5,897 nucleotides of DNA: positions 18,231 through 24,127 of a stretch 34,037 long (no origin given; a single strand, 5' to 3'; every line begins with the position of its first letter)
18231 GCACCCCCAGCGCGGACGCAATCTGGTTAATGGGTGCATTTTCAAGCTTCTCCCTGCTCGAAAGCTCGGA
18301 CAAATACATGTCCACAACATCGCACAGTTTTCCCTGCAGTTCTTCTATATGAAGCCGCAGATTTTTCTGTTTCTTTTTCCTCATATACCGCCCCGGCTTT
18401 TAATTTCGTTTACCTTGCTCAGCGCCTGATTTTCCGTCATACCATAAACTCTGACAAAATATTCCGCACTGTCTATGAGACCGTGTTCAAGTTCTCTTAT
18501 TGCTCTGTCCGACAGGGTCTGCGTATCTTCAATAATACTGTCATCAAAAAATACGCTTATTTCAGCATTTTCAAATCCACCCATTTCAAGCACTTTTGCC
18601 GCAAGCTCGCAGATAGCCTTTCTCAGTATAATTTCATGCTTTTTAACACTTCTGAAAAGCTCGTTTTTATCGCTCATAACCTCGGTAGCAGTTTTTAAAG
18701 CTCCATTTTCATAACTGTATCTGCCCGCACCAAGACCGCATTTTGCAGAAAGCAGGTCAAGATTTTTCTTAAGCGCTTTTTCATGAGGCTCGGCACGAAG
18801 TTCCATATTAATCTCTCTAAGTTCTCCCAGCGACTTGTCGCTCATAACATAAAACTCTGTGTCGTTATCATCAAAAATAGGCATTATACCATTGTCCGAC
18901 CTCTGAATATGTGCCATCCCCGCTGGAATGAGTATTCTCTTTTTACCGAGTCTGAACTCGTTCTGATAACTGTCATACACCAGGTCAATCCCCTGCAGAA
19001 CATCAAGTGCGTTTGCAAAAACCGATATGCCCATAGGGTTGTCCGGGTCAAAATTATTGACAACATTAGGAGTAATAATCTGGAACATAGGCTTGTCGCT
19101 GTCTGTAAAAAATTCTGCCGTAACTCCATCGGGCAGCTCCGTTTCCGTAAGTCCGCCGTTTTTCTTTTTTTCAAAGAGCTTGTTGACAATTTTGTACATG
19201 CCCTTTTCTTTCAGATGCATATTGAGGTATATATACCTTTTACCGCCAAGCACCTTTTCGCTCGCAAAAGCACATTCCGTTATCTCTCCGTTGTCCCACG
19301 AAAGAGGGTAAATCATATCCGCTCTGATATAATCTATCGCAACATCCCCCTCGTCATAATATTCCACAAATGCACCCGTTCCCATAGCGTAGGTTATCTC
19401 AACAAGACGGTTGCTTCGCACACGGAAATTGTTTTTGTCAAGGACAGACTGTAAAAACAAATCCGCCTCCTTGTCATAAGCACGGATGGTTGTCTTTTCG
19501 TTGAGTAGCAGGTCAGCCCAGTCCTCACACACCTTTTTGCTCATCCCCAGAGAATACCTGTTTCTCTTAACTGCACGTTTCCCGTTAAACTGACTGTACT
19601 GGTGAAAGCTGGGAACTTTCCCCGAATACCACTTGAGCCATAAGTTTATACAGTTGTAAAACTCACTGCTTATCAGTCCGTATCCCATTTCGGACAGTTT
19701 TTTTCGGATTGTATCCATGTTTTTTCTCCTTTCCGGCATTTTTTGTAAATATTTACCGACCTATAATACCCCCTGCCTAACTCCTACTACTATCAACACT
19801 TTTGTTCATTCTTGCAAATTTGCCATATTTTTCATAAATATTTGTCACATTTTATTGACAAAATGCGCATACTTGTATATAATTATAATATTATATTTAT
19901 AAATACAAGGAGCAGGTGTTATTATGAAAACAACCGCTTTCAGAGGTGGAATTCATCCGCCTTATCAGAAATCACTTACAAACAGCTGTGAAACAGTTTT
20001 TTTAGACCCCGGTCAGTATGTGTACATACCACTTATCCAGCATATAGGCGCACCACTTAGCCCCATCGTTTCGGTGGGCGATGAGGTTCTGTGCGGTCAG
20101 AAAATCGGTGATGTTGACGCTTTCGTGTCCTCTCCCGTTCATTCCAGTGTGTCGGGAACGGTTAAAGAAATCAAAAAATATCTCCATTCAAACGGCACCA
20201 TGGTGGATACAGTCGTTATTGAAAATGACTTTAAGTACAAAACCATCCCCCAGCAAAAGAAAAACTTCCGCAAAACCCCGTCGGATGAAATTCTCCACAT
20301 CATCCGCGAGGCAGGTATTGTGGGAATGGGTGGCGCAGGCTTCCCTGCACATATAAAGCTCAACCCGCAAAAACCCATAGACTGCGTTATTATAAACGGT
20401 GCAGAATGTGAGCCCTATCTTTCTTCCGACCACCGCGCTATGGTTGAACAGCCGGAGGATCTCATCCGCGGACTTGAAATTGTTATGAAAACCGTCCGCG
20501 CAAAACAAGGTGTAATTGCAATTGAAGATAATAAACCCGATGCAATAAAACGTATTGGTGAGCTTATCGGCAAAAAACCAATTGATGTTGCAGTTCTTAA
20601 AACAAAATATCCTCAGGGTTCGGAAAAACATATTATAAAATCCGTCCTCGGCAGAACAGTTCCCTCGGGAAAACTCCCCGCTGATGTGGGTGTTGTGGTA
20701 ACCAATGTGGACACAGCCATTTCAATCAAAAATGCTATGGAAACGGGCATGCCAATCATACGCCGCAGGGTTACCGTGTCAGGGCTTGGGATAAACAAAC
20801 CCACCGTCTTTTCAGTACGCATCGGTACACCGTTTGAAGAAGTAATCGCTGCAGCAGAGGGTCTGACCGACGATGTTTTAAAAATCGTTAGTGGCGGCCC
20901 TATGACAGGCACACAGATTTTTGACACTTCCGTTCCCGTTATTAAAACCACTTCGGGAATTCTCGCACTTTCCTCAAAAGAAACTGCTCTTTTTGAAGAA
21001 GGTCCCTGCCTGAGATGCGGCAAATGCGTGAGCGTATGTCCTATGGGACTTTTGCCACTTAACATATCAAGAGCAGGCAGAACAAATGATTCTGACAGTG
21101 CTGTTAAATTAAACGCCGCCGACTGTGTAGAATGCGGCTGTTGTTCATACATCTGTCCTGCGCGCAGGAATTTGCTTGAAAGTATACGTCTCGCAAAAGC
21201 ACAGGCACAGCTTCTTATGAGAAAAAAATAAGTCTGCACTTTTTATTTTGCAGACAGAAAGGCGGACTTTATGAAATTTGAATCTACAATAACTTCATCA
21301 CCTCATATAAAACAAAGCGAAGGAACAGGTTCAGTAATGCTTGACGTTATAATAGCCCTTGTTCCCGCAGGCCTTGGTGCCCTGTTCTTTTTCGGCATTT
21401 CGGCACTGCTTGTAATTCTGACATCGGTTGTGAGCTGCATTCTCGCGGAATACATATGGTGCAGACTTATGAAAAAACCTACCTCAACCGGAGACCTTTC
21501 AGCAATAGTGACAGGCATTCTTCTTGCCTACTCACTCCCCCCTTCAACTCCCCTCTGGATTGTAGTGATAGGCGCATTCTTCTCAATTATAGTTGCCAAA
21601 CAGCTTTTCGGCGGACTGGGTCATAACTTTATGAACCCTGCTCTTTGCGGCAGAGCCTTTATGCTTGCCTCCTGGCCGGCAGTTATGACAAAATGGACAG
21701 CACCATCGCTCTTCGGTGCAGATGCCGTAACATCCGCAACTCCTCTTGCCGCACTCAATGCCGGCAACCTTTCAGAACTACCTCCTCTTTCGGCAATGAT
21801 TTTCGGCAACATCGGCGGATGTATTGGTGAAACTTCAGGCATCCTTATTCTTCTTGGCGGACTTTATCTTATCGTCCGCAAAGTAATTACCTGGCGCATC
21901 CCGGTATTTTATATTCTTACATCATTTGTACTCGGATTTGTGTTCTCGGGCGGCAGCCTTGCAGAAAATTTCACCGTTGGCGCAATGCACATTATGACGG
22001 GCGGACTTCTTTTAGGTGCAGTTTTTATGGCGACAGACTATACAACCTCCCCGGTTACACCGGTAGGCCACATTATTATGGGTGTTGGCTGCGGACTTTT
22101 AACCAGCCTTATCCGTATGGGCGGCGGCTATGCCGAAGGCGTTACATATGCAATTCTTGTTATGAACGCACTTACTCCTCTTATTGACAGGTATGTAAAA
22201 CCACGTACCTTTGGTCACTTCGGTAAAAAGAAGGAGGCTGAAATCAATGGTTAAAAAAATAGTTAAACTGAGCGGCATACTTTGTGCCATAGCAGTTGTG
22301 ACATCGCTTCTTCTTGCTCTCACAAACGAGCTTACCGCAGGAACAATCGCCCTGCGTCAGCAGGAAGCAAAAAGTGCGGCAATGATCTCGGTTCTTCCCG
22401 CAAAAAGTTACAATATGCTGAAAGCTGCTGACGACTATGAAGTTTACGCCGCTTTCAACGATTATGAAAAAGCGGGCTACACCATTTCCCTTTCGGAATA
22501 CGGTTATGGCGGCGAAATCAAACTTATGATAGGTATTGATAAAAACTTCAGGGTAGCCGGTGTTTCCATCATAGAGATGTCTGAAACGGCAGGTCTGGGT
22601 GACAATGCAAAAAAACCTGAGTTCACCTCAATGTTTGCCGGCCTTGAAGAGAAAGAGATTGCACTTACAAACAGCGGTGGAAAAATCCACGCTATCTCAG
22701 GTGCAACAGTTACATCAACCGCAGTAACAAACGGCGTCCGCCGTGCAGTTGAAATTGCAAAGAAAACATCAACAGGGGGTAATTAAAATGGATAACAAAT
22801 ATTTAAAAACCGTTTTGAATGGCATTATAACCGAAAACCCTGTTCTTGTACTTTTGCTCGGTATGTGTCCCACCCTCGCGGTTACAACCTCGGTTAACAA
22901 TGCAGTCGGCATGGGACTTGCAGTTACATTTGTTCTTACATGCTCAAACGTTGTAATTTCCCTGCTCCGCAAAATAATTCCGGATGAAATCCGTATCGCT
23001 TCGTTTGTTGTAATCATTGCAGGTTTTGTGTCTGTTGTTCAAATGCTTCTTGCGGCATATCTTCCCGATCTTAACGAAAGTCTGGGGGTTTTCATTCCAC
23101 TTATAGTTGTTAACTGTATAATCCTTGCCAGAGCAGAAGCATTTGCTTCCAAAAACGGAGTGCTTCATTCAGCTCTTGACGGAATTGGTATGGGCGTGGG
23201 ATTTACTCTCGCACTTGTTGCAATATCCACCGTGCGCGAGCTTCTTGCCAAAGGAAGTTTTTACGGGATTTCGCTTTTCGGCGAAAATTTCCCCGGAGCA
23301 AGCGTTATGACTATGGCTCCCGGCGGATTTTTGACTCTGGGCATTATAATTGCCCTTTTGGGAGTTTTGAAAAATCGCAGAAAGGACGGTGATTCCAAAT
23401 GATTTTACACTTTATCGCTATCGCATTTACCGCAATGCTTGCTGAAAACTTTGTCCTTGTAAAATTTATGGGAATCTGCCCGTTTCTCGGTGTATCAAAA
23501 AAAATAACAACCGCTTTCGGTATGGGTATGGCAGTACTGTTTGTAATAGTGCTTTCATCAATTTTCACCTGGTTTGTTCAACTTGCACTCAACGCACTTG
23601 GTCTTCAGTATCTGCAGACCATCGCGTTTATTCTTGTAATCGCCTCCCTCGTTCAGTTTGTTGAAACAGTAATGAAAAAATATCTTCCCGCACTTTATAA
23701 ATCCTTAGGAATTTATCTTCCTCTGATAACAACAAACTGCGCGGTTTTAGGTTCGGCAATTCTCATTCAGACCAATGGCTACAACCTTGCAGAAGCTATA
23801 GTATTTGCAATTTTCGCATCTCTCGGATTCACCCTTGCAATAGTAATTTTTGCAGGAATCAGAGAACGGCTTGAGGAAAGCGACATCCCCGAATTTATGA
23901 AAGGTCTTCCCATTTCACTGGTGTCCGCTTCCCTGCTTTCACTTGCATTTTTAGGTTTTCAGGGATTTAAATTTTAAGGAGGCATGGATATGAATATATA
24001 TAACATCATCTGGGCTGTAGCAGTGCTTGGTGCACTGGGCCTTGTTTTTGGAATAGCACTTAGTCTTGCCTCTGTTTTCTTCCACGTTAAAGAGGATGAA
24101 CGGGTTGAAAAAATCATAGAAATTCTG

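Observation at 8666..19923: Intact 11-kb siphovirus head-tail-lysis module with no terminase, integrase, repressor or replication genes, wedged between core operons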

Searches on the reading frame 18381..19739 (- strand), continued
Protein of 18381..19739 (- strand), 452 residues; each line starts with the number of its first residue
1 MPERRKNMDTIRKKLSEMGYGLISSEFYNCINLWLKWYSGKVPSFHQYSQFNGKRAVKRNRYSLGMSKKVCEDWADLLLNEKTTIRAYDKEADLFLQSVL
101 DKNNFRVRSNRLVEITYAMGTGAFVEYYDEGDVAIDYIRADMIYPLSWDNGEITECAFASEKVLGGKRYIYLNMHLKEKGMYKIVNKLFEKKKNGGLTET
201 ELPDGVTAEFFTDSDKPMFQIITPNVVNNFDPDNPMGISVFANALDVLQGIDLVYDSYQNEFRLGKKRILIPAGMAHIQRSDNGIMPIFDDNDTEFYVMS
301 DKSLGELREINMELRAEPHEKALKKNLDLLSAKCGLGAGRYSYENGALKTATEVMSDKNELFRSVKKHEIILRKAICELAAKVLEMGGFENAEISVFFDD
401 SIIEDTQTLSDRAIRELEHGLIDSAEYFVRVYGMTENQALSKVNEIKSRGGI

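Call 57: find_encoding_contigs(protein=P0001, flank=1000, max_places=3)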
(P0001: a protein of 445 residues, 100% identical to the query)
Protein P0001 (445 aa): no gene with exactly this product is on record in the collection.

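Call 95: search_protein_families(library=ncbifam, proteins=[window:18381-19718:-], max_evalue=0.01)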
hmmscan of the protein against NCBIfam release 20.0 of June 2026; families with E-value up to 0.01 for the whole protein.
window:18381-19718:- (445 aa): 1 family
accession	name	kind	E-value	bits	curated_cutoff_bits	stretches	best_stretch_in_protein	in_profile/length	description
TIGR01542.1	A118_put_portal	equivalog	1.8e-67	228.2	277.2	1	16-440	20-467/476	phage portal protein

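Call 96: search_protein_families(library=ncbifam, proteins=[P0136], max_evalue=0.00001)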
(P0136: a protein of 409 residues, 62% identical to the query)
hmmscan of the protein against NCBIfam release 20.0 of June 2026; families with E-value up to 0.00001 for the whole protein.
P0136 (409 aa): 1 family
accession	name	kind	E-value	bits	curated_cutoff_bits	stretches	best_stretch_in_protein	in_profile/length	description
TIGR01547.1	phage_term_2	equivalog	7.6e-50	170.4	105.05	1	26-400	5-387/396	PBSX family phage terminase large subunit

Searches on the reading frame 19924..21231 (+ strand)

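Call 10: search_protein_families(library=pfam, proteins=[window:19924-21231:+], max_evalue=0.001)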
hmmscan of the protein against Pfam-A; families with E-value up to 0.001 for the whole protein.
window:19924-21231:+ (435 aa): 13 families
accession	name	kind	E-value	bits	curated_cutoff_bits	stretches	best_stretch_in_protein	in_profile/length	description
PF01512.22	Complex1_51K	-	1.3e-52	178.1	31.2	1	127-269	1-149/150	Nuo51 FMN-binding domain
PF13375.12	RnfC_N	-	3.7e-35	120.4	25.6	1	5-103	2-100/101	RnfC Barrel sandwich hybrid domain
PF10531.15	SLBB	-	1.2e-08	35.1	27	1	282-330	1-54/55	SLBB domain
PF13237.11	Fer4_10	-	2.1e-08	34.4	25.5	1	358-412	5-53/53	4Fe-4S dicluster domain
PF12838.12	Fer4_7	-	4.6e-08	33.8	27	1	362-413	2-50/52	4Fe-4S dicluster domain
PF12797.12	Fer4_2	-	4.6e-06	26.7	24.5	0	357-373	5-21/22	4Fe-4S binding domain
PF13187.11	Fer4_9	-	8.4e-06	26.2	27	1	362-413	2-49/52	4Fe-4S dicluster domain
PF13183.11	Fer4_8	-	3.7e-05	24.6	27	1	361-413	4-66/68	4Fe-4S dicluster domain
PF12837.12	Fer4_6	-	4.1e-05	23.8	25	1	357-376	4-23/24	4Fe-4S binding domain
PF00037.32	Fer4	-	9.9e-05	22.4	21.1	0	362-375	8-21/24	4Fe-4S binding domain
PF14697.11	Fer4_21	-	0.00018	22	35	0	357-413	3-53/59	4Fe-4S dicluster domain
PF25160.1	LdpA_Fe-S-bd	-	0.00021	21.4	27.6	0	361-377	27-43/49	LdpA Fe-S cluster-binding domain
PF13746.11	Fer4_18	-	0.00062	20.4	27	0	357-376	56-75/114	4Fe-4S dicluster domain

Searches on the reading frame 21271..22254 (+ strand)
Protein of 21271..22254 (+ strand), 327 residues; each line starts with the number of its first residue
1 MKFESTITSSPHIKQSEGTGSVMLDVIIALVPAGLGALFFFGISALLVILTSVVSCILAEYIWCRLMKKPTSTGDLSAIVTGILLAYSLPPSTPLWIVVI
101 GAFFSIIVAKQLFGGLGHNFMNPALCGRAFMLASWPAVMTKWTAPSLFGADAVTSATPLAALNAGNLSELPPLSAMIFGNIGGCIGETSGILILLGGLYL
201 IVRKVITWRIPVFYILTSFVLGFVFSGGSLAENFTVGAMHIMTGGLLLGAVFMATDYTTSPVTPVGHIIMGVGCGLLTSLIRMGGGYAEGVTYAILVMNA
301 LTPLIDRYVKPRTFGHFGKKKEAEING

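Call 10: search_protein_families(library=pfam, proteins=[window:21271-22254:+], max_evalue=0.001)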
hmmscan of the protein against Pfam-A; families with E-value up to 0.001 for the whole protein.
window:21271-22254:+ (327 aa): 1 family
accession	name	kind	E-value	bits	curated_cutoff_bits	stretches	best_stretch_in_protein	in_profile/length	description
PF03116.20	NQR2_RnfD_RnfE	-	8.2e-115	383.7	27.7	1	7-315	2-296/296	NQR2, RnfD, RnfE family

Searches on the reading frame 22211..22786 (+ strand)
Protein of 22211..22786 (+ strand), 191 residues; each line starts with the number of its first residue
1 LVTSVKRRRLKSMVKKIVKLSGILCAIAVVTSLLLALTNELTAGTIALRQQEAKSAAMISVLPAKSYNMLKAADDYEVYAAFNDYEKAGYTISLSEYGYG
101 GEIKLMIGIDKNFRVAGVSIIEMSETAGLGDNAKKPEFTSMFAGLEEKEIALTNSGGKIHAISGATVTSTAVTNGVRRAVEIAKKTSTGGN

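Call 10: search_protein_families(library=pfam, proteins=[window:22211-22786:+], max_evalue=0.001)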
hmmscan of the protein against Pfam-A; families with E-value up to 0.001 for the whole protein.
window:22211-22786:+ (191 aa): 1 family
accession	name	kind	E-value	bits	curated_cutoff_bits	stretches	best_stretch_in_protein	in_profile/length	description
PF04205.19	FMN_bind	-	2.9e-19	69.9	22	1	98-181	1-77/77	FMN-binding domain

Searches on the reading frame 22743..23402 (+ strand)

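Call 10: search_protein_families(library=pfam, proteins=[window:22743-23402:+], max_evalue=0.001)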
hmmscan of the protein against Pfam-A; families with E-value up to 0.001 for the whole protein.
window:22743-23402:+ (219 aa): 1 family
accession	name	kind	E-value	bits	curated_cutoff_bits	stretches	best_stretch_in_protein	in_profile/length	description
PF02508.19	Rnf-Nqr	-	1.3e-67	227.6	23.8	1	20-203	1-174/174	Rnf-Nqr subunit, membrane protein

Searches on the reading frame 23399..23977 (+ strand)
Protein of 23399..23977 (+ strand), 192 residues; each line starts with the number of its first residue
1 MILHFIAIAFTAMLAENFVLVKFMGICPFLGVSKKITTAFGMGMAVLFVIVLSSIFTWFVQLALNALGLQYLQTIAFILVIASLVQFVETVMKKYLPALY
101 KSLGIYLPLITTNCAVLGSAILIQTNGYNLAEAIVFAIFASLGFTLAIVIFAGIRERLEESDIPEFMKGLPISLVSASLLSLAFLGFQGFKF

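Call 10: search_protein_families(library=pfam, proteins=[window:23399-23977:+], max_evalue=0.001)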
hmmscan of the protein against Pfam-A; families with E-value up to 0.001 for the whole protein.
window:23399-23977:+ (192 aa): 1 family
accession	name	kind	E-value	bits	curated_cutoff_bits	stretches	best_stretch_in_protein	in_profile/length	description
PF02508.19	Rnf-Nqr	-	5.8e-59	199.5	23.8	1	6-190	2-173/174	Rnf-Nqr subunit, membrane protein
